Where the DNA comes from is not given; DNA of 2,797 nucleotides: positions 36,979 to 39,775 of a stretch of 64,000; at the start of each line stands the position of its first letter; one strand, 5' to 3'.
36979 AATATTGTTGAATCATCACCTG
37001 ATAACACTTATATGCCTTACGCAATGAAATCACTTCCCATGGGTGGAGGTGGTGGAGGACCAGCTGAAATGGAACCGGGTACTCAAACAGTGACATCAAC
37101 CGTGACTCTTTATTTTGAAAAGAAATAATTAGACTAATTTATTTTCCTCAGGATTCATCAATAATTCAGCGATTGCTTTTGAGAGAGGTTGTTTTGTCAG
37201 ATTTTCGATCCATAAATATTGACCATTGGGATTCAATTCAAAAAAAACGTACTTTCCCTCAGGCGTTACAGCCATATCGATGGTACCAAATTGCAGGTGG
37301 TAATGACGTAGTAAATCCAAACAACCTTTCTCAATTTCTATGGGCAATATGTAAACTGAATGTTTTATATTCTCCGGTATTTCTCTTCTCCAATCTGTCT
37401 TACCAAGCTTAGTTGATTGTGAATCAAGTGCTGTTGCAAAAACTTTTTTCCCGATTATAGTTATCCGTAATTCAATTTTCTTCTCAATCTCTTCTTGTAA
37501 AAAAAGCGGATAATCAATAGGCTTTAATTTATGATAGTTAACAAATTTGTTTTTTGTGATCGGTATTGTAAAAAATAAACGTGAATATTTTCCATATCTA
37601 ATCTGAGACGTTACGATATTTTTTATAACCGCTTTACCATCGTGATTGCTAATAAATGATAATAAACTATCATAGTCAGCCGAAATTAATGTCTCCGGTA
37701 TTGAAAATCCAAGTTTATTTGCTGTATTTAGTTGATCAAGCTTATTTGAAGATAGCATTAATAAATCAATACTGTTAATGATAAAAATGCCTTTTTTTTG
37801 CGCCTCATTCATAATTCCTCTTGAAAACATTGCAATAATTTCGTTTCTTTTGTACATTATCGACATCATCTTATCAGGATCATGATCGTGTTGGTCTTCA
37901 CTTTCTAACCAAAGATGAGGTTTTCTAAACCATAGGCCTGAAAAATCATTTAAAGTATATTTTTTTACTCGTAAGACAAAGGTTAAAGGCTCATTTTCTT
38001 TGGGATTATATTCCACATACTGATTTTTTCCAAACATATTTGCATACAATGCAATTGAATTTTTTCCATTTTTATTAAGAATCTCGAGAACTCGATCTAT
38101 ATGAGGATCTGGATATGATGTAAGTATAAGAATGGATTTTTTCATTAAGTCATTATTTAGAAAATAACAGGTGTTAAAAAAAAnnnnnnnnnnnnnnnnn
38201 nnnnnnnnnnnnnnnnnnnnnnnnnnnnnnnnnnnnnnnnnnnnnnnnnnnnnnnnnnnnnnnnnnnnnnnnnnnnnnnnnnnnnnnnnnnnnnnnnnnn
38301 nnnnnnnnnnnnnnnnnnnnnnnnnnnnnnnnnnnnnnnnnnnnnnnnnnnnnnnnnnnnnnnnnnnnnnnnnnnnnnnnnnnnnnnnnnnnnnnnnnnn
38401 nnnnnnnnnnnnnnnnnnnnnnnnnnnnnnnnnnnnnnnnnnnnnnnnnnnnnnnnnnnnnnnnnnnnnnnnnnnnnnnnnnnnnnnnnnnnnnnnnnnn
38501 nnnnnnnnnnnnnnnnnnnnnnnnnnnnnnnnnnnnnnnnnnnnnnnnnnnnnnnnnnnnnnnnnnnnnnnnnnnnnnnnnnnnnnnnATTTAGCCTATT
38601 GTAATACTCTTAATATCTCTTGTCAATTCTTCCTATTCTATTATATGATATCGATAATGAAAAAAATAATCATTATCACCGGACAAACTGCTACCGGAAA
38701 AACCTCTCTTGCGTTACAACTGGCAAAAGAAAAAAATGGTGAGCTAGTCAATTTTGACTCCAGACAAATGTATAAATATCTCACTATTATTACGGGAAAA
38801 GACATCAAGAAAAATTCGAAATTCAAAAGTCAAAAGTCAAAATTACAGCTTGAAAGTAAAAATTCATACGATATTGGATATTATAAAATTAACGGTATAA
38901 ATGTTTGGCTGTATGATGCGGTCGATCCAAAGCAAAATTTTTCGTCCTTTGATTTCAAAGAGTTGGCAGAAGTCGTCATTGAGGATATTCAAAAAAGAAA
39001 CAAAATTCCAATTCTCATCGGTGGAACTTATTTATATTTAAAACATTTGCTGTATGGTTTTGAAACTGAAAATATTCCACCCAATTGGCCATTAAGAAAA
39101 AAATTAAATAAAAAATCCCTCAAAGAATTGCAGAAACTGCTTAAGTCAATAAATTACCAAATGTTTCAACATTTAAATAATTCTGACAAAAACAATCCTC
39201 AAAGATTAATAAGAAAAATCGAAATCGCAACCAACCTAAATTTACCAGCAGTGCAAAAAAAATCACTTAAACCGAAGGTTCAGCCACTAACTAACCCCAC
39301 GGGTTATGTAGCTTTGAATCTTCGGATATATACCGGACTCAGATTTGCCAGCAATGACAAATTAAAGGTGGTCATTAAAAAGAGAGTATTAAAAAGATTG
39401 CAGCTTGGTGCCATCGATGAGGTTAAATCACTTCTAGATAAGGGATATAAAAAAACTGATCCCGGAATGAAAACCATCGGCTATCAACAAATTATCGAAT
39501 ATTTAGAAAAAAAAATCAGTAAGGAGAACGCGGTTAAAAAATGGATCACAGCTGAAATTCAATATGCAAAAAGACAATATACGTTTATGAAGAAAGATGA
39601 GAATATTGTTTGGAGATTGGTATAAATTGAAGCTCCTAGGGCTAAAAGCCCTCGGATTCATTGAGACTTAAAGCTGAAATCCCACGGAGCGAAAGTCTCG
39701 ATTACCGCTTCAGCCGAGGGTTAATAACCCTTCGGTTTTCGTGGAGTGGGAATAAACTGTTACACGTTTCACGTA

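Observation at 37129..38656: Graspetide (microviridin-type RiPP) locus: MdnC-like ATP-grasp macrocyclase plus a candidate precursor ORF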

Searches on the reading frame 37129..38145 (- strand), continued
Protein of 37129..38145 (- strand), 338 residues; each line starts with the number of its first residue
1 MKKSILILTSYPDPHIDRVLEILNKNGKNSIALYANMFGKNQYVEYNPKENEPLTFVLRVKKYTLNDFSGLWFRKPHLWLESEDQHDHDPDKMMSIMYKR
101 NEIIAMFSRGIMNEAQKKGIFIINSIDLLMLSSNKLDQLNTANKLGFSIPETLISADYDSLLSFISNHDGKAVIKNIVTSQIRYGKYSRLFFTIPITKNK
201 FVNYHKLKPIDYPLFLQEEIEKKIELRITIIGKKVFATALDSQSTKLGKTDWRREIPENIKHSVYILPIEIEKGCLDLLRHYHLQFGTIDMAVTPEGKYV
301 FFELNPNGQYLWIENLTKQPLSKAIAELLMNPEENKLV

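Call 25: find_related_loci(query=A2, collection=genome_contigs, flank=3000)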
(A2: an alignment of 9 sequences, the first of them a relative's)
Query A2 (338 aa) in genome_contigs; peptide patterns used: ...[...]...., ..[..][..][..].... (x = any residue, [..] = any of these).
273 stretches matched a pattern; 171 encode a relative of the query (tblastn E <= 1e-3); the best 80 are kept; 80 distinct loci.
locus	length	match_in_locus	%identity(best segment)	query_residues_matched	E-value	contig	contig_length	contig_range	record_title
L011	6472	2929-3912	42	5-334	2e-83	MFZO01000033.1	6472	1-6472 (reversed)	MAG: Candidatus Roizmanbacteria bacterium RIFCSPHIGHO2_02_FULL_38_11 rifcsphigho2_02_scaffold_44106, whole genome shotgu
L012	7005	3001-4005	41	2-337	2e-76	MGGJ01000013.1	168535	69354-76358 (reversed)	MAG: Candidatus Woesebacteria bacterium RIFCSPHIGHO2_01_FULL_39_32 rifcsphigho2_01_scaffold_75, whole genome shotgun seq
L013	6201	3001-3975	40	5-331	1e-75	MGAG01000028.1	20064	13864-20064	MAG: Candidatus Roizmanbacteria bacterium RIFCSPLOWO2_01_FULL_37_12 rifcsplowo2_01_scaffold_4969, whole genome shotgun s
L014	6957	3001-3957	37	3-329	5e-67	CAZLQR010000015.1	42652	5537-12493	MAG TPA_asm: uncultured Gammaproteobacteria bacterium isolate SRP170004_co1_473 genome assembly, contig: NODE_1148_lengt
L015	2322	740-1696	29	5-331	6e-47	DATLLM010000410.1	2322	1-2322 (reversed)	MAG TPA_asm: Chloroflexota bacterium isolate SMAG_U13748 k141_3577219, whole genome shotgun sequence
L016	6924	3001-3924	31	5-329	2e-46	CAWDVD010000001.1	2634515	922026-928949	MAG: uncultured Solirubrobacteraceae bacterium isolate MFD05512.bin.1.164 genome assembly, contig: contig_14851, whole g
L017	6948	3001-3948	32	3-329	2e-45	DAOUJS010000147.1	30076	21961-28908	MAG TPA_asm: Dehalococcoidia bacterium isolate S34_277 k113_1545642, whole genome shotgun sequence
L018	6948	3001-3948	31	3-329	1e-44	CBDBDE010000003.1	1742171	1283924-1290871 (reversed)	MAG: Dehalococcoidia bacterium isolate 507f7452-7ab4-464d-beb7-7b563f49c2fc genome assembly, contig: contig_3, whole gen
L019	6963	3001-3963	32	5-330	1e-44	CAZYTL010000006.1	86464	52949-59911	MAG TPA_asm: uncultured Gammaproteobacteria bacterium isolate SRP323688_co1_138 genome assembly, contig: NODE_552_length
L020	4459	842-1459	36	123-331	6e-42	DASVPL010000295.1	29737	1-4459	MAG TPA_asm: Thermoleophilaceae bacterium isolate SMAG_U3178 k141_114062, whole genome shotgun sequence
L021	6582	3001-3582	37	132-332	2e-41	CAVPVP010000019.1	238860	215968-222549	MAG: uncultured Solirubrobacterales bacterium isolate MFD00125.bin.2.56 genome assembly, contig: contig_4608, whole geno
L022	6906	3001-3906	28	5-320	2e-41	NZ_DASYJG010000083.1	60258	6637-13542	MAG: Baekduia sp. isolate SMAG_U4289 k141_1424278, whole genome shotgun sequence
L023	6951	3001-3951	30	1-332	4e-41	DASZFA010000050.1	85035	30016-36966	MAG TPA_asm: Solirubrobacteraceae bacterium isolate SMAG_U6508 k141_486254, whole genome shotgun sequence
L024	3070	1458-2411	32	5-329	2e-39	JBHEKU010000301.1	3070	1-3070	MAG: Ignavibacteria bacterium isolate bin.543 k141_3540093, whole genome shotgun sequence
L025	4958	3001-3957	32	3-329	3e-39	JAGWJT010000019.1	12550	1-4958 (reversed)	MAG: Patescibacteria group bacterium isolate REEB144 contig-150_6277, whole genome shotgun sequence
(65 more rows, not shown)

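Call 33: list_cluster_members(proteins=[P0001, P0021, P0002, P0004])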
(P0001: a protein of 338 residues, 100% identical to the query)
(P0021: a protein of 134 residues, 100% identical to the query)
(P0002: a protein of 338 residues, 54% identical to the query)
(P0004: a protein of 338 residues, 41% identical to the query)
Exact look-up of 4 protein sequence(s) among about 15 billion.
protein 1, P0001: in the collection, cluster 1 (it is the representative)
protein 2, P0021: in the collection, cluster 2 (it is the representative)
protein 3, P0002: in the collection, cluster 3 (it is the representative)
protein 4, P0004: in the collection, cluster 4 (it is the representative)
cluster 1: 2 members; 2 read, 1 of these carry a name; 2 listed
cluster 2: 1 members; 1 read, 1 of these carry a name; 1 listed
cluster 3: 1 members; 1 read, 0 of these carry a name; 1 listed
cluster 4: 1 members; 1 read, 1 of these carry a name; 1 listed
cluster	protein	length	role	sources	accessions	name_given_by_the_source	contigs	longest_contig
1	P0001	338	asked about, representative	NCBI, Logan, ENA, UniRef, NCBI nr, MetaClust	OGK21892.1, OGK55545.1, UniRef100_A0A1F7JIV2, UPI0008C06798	hypothetical protein A3C23_00910 [Candidatus Roizmanbacteria bacterium ... | ATP-grasp domain-containing protein n=1 Tax=Candidatus Roizmanbacteria bacterium ... | MAG: hypothetical protein A3C23_00910 [Candidatus Roizmanbacteria bacterium ...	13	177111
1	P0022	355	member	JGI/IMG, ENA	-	-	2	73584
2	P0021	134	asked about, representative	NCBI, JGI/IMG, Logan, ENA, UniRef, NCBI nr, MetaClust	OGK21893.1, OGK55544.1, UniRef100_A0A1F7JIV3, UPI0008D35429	hypothetical protein A3C23_00915 [Candidatus Roizmanbacteria bacterium ... | Uncharacterized protein n=1 Tax=Candidatus Roizmanbacteria bacterium ... | MAG: hypothetical protein A3C23_00915 [Candidatus Roizmanbacteria bacterium ...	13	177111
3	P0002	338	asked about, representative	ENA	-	-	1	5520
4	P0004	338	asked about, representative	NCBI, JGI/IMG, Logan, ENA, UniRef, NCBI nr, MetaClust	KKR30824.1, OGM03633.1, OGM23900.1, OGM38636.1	hypothetical protein A2715_01840 [Candidatus Woesebacteria bacterium ... | RimK domain protein ATP-grasp n=2 Tax=Candidatus Woeseibacteriota TaxID=1752722 ... | MAG: RimK domain protein ATP-grasp [Candidatus Woesebacteria bacterium GW2011_GWA1_39_8]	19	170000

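Call 38: find_related_loci(query=A2, collection=metagenome_contigs, flank=2500)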
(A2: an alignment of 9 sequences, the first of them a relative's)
Query A2 (338 aa) in metagenome_contigs; peptide patterns used: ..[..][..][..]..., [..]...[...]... (x = any residue, [..] = any of these).
539 stretches matched a pattern; 200 encode a relative of the query (tblastn E <= 1e-3); the best 80 are kept; 80 distinct loci.
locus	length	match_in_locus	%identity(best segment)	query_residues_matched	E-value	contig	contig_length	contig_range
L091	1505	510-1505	53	1-332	2e-129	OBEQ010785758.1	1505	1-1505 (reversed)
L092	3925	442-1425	42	5-334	9e-84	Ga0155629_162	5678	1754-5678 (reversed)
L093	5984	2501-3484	42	5-334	9e-84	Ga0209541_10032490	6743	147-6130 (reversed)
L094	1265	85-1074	42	5-337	3e-85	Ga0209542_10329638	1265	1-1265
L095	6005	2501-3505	41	2-337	1e-76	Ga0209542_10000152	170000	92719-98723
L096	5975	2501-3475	40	5-331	8e-76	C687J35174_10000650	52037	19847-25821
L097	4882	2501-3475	40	5-331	7e-76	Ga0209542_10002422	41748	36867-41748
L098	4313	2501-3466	42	3-329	1e-74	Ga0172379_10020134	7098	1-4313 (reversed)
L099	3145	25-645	50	132-337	4e-58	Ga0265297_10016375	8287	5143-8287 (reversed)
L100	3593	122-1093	34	1-332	1e-49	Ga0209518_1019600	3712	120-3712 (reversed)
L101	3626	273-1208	31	2-329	2e-49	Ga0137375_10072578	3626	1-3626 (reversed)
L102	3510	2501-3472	34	1-332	3e-49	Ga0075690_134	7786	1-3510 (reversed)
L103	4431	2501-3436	31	2-329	2e-49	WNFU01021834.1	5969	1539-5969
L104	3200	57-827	34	61-331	3e-49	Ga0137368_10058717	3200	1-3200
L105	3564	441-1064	42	123-331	2e-48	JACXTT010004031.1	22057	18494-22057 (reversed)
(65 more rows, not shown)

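Call 48: predict_structure(alignment_id=A3)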
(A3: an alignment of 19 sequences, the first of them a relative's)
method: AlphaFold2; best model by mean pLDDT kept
length: 338 residues; sequences in the alignment: 19
mean_pLDDT: 93.6   pTM: 0.90
mean pLDDT of the five models: 93.6, 92.9, 92.6, 91.2, 91.1
residues with pLDDT >= 90: 283; 70-90: 52; 50-70: 3; < 50: 0
segments of 3 or more residues with pLDDT < 50: none
pLDDT, mean of each block of 10 residues (from residue 1): 91 96 97 93 93 92 96 89 74 88 93 94 93 95 97 97 98 91 79 94 93 95 97 98 92 92 97 98 98 97 94 96 98 97
secondary structure, 60 per line:
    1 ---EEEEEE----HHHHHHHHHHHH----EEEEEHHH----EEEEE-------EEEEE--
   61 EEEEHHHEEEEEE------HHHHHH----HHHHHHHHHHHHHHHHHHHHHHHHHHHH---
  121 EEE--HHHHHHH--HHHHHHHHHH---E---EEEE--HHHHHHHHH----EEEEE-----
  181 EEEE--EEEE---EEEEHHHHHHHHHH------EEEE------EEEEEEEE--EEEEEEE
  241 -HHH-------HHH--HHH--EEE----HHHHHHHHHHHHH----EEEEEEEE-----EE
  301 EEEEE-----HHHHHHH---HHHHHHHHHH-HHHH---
elements in order: E4-9 H14-25 E30-34 E42-46 E54-58 E61-64 E68-73 H80-85 H90-117 E121-123 H126-132 H135-144 E152-155 H158-166 E171-175 E181-184 E187-190 E194-197 H198-207 E214-217 E224-231 E234-240 E262-264 H269-281 E286-293 E299-305 H311-317 H321-330 H332-335

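Call 52: fold_search(model_id=the predicted structure, library=pdb)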
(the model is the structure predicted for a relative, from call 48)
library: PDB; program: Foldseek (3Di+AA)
matches with E <= 10: 1354; with E <= 0.001: 563
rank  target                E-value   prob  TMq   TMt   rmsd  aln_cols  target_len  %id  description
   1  7mgv_A                2.1e-27  1.00  0.77  0.78   5.7       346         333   30  Chryseobacterium gregarium RiPP-associated ATP-grasp ligase in complex with ADP, and a leader and core peptide (released 2021-06-23)
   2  5ig9_A                2.3e-27  1.00  0.79  0.83   5.2       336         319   29  Crystal structure of macrocyclase MdnC bound with precursor peptide MdnA from Microcystis aeruginosa MRC (released 2016-09-21)
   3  5ig9_G                2.5e-26  1.00  0.76  0.82   5.1       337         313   29  Crystal structure of macrocyclase MdnC bound with precursor peptide MdnA from Microcystis aeruginosa MRC (released 2016-09-21)
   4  5ig9_B                6.7e-26  1.00  0.78  0.86   3.3       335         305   28  Crystal structure of macrocyclase MdnC bound with precursor peptide MdnA from Microcystis aeruginosa MRC (released 2016-09-21)
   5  5ig9_E                7.1e-26  1.00  0.75  0.81   5.2       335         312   28  Crystal structure of macrocyclase MdnC bound with precursor peptide MdnA from Microcystis aeruginosa MRC (released 2016-09-21)
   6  5ig9_H                1.0e-25  1.00  0.79  0.85   3.4       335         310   27  Crystal structure of macrocyclase MdnC bound with precursor peptide MdnA from Microcystis aeruginosa MRC (released 2016-09-21)
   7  5ig9_C                1.3e-25  1.00  0.78  0.84   4.5       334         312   30  Crystal structure of macrocyclase MdnC bound with precursor peptide MdnA from Microcystis aeruginosa MRC (released 2016-09-21)
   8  5ig9_D                1.5e-25  1.00  0.79  0.86   3.2       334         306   28  Crystal structure of macrocyclase MdnC bound with precursor peptide MdnA from Microcystis aeruginosa MRC (released 2016-09-21)
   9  5ig9_F                1.6e-25  1.00  0.76  0.85   3.5       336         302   28  Crystal structure of macrocyclase MdnC bound with precursor peptide MdnA from Microcystis aeruginosa MRC (released 2016-09-21)
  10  7m4s_B                2.8e-24  1.00  0.78  0.83   3.9       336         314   23  Crystal structure of macrocyclase AMdnB from Anabaena sp. PCC 7120 (released 2021-11-03)
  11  7m4s_A                2.8e-23  1.00  0.78  0.84   4.1       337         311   23  Crystal structure of macrocyclase AMdnB from Anabaena sp. PCC 7120 (released 2021-11-03)
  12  9bou_A                1.2e-21  1.00  0.73  0.83   4.5       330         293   20  Crystal structure of ATP-grasp ligase PruB from Streptomyces coelicolor A3(2) (released 2024-12-18)
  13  7m4s_C                2.7e-21  1.00  0.71  0.80   5.7       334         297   23  Crystal structure of macrocyclase AMdnB from Anabaena sp. PCC 7120 (released 2021-11-03)
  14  9bou_B                2.0e-20  1.00  0.70  0.82   4.8       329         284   21  Crystal structure of ATP-grasp ligase PruB from Streptomyces coelicolor A3(2) (released 2024-12-18)
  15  7m4s_D                2.6e-20  1.00  0.71  0.82   3.9       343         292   22  Crystal structure of macrocyclase AMdnB from Anabaena sp. PCC 7120 (released 2021-11-03)
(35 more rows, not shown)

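Call 58: find_encoding_contigs(protein=P0003, flank=1500, max_places=2)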
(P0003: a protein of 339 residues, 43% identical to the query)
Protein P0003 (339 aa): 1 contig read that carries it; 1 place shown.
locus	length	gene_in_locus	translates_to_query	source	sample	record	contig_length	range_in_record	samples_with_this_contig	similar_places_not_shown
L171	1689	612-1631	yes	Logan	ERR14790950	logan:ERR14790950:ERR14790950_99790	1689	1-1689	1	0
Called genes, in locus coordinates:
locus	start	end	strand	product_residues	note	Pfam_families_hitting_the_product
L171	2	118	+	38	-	?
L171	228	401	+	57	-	-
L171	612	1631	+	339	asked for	PF21068:ATPgraspMvdD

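Call 59: find_encoding_contigs(protein=P0006, flank=2000, max_places=2)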
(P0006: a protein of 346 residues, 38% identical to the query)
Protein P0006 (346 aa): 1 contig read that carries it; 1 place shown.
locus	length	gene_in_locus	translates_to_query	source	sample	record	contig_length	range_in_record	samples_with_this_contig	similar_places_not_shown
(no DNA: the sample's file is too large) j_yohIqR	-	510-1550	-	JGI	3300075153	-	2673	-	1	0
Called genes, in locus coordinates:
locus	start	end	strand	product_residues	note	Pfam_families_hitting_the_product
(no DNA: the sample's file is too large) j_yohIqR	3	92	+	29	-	?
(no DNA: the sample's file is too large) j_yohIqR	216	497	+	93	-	-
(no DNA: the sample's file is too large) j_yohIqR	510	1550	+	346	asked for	-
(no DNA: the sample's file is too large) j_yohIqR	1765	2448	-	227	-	-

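Call 60: find_encoding_contigs(protein=P0007, flank=1500, max_places=2)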
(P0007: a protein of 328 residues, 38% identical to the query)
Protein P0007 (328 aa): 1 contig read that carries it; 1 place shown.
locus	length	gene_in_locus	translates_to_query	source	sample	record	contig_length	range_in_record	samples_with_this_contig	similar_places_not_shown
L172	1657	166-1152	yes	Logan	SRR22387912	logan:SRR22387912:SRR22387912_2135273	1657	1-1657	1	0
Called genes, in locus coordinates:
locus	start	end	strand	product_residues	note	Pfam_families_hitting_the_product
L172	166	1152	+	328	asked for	PF08443:RimK (weak)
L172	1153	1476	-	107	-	-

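Call 73: search_protein_families(library=pfam, proteins=[L001:792-1190:+, L002:3676-3963:+], max_evalue=1)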
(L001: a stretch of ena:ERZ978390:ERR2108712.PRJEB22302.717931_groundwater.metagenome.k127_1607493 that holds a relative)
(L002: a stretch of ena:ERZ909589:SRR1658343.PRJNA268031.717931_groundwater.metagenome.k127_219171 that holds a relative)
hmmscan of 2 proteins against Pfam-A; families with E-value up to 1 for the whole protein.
L001:792-1190:+ (132 aa): 1 family
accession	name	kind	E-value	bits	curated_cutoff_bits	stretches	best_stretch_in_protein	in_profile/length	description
PF00746.26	Gram_pos_anchor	-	0.15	12.5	20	1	57-76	6-25/43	LPXTG cell wall anchor motif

L002:3676-3963:+ (95 aa): 0 families

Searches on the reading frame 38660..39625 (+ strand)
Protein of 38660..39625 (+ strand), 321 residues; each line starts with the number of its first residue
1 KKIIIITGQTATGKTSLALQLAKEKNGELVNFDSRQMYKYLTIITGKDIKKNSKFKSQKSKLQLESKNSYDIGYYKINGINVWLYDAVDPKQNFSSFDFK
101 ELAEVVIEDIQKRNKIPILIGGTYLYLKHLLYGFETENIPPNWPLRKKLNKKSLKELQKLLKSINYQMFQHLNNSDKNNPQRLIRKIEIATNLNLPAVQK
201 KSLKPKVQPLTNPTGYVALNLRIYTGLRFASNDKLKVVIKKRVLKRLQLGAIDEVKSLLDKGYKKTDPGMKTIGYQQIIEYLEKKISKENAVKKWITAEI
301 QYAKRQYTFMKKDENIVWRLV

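Call 6: search_protein_families(library=pfam, proteins=[window:38660-39625:+], max_evalue=0.1)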
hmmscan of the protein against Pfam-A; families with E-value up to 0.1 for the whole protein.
window:38660-39625:+ (321 aa): 12 families
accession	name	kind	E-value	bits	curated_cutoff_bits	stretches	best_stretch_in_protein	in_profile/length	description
PF01715.23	IPPT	-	3.2e-49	168.2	23.6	1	78-313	19-243/243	IPP transferase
PF01745.22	IPT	-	9.6e-06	25.6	20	1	2-51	2-51/233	Isopentenyl transferase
PF02224.24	Cytidylate_kin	-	0.0028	17.8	26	1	4-69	1-67/211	Cytidylate kinase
PF20720.3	nSTAND3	-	0.0034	17.5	27.2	1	2-26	18-42/155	Novel STAND NTPase 3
PF09439.16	SRPRB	-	0.0045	16.8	25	1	2-120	4-114/178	Signal recognition particle receptor beta subunit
PF13401.12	AAA_22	-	0.0052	17.5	27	1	2-33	6-33/130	AAA domain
PF13173.12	AAA_14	-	0.013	16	27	1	2-41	3-46/129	AAA domain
PF13238.12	AAA_18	-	0.017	16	29.4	1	4-48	1-42/128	AAA domain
PF00004.35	AAA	-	0.036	14.9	21.2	0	4-40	1-38/131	ATPase family associated with various cellular activities (AAA)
PF09848.15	SLFN-g3_helicase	-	0.037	13.7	24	1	1-42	1-49/354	Schlafen group 3, DNA/RNA helicase domain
PF06414.18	Zeta_toxin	-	0.058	13.3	22.3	1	2-37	17-54/199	Zeta toxin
PF13481.12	AAA_25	-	0.077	13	27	0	2-22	34-54/195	AAA domain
